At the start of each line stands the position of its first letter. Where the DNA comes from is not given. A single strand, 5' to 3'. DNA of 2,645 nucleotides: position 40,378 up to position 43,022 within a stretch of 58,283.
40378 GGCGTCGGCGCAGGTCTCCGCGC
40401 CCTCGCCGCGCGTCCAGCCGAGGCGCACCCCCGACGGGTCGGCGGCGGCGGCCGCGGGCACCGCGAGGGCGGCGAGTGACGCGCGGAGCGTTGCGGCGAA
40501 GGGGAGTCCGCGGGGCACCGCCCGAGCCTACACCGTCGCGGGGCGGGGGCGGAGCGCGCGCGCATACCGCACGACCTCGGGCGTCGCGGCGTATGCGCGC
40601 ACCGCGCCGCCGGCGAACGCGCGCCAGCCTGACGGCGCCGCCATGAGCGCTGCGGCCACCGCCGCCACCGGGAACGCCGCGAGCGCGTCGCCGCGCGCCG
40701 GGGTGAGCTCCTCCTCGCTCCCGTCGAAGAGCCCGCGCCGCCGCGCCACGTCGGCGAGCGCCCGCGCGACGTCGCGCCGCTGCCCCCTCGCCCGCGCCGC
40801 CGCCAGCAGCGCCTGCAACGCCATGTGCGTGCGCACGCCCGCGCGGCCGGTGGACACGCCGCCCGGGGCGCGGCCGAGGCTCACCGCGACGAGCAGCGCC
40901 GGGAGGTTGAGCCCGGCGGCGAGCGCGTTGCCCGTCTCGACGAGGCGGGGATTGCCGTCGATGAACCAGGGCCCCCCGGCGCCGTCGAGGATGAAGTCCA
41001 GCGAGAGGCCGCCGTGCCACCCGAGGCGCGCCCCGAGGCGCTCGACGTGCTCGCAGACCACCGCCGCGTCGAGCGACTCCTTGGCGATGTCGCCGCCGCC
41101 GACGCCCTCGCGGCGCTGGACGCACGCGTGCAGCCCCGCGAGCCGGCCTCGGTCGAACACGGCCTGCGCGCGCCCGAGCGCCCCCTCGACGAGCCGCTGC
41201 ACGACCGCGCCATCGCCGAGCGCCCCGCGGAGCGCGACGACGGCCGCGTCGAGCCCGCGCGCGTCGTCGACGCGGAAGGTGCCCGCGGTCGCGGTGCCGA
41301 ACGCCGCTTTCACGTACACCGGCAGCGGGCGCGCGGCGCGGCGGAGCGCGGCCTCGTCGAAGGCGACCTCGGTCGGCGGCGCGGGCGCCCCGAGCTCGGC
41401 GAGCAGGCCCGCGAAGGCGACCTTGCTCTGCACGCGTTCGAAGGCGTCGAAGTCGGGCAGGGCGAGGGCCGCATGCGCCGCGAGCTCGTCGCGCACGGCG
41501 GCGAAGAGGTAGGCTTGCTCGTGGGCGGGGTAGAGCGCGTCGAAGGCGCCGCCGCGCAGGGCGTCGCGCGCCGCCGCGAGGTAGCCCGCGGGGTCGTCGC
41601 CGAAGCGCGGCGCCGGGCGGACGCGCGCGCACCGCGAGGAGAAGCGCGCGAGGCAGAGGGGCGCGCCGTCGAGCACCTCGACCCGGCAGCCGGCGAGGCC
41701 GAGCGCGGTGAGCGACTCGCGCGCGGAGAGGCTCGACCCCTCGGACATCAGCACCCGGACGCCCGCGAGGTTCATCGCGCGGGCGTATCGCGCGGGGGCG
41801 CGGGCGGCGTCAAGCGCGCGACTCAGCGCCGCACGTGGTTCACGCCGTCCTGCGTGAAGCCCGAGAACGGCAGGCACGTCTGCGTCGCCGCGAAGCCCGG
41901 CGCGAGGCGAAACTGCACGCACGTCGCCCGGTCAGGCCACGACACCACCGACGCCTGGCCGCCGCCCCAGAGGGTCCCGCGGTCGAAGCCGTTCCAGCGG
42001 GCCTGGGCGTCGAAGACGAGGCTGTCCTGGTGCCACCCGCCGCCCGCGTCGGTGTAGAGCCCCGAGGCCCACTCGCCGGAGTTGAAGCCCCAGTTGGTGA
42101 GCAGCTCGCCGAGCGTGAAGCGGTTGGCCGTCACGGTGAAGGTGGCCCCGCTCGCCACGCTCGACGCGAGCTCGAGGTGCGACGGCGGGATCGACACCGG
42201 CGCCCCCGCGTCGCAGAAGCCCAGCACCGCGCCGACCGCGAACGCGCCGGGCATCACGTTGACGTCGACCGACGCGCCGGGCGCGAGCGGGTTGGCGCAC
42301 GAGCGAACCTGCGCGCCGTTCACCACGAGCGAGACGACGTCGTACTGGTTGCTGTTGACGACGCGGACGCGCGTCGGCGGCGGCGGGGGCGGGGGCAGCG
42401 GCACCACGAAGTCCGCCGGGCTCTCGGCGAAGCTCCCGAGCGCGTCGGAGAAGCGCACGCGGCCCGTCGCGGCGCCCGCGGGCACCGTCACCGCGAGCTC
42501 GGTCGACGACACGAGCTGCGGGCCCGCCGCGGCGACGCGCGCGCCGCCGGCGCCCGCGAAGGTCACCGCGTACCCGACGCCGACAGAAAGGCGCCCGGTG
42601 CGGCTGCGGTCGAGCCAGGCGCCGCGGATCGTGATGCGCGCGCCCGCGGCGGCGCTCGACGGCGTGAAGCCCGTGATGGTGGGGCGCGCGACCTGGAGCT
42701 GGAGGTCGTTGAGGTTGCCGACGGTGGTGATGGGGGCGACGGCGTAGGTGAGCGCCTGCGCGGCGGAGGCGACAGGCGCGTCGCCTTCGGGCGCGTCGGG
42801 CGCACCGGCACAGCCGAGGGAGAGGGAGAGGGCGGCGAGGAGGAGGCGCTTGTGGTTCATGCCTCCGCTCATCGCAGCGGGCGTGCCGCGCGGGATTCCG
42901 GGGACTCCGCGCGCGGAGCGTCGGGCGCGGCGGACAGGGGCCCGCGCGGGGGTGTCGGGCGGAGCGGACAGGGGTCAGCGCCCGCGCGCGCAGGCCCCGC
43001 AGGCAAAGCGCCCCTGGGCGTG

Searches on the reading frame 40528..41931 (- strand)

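Call 10: search_protein_families(library=pfam, proteins=[window:40528-41931:-], max_evalue=0.01)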
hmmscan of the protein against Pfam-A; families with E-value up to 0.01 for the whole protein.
window:40528-41931:- (467 aa): 0 families

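Call 68: search_protein_families(library=padloc, proteins=[window:40528-41931:-], max_evalue=0.001)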
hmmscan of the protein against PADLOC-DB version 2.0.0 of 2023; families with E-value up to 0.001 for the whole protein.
window:40528-41931:- (467 aa): 0 families

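Call 69: search_protein_families(library=ncbifam, proteins=[window:40528-41931:-], max_evalue=0.001)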
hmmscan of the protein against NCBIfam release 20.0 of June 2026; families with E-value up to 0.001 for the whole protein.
window:40528-41931:- (467 aa): 2 families
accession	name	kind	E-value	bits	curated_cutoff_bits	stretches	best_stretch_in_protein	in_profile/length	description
NF005315.0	PRK06849.1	equivalog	5.1e-18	65.2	406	1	60-330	7-276/389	hypothetical protein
NF009404.0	PRK12767.1-3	equivalog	9.8e-05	21.4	316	1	155-366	97-322/344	carbamoyl phosphate synthase-like protein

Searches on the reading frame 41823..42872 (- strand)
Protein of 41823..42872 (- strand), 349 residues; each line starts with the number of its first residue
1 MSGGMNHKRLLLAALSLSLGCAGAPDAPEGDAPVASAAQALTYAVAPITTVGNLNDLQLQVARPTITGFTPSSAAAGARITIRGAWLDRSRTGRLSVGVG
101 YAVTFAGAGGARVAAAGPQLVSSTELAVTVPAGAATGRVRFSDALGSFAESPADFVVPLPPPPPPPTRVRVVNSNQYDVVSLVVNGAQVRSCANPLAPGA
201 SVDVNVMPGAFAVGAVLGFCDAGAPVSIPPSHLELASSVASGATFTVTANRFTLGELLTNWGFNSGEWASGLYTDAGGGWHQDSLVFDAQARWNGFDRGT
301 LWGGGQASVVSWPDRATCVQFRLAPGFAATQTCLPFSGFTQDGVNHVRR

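Call 10: search_protein_families(library=pfam, proteins=[window:41823-42872:-], max_evalue=0.01)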
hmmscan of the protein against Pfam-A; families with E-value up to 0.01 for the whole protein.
window:41823-42872:- (349 aa): 1 family
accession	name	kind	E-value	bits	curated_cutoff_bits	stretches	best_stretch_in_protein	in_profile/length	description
PF01833.30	TIG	-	0.00018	21.9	20.9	1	64-142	1-67/84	IPT/TIG domain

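Call 68: search_protein_families(library=padloc, proteins=[window:41823-42872:-], max_evalue=0.001)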
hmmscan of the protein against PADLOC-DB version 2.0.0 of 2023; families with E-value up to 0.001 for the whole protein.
window:41823-42872:- (349 aa): 0 families

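Call 69: search_protein_families(library=ncbifam, proteins=[window:41823-42872:-], max_evalue=0.001)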
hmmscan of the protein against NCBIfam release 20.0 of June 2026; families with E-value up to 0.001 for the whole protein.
window:41823-42872:- (349 aa): 0 families
